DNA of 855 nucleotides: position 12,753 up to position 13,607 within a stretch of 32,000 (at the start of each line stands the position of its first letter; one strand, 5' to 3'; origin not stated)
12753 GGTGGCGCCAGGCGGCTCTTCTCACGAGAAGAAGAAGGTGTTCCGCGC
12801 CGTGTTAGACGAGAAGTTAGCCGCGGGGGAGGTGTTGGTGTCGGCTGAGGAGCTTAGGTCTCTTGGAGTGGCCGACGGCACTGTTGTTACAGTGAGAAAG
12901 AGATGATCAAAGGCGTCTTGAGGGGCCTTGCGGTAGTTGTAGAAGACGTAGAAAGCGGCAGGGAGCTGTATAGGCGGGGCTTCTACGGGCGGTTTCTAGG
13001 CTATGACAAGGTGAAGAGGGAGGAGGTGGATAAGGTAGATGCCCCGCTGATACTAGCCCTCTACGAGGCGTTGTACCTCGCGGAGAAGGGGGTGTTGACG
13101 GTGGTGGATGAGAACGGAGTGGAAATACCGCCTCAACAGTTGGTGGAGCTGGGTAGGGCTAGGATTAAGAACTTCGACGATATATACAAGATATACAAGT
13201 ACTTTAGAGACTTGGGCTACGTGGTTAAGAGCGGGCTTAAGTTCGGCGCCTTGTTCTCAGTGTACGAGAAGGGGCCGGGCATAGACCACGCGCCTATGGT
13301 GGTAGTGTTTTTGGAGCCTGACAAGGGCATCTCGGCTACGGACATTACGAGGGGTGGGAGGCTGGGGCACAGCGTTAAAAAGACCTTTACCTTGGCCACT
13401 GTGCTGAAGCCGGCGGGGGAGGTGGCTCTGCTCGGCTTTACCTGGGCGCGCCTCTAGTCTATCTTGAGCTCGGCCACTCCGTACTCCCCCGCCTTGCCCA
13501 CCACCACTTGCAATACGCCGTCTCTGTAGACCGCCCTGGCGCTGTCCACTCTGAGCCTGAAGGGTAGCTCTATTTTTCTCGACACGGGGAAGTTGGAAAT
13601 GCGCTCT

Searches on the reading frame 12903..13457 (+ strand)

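Call 81: search_protein_families(library=pfam, proteins=[window:12903-13457:+], max_evalue=0.001)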
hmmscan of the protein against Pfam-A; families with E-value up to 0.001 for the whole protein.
window:12903-13457:+ (184 aa): 2 families
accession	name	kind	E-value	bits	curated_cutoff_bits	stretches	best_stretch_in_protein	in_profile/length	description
PF01974.23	tRNA_int_endo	-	1.8e-26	92.5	27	1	91-171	1-80/85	tRNA intron endonuclease, catalytic C-terminal domain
PF02778.19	tRNA_int_endo_N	-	4.3e-17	61.8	21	1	2-80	1-66/67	tRNA intron endonuclease, N-terminal domain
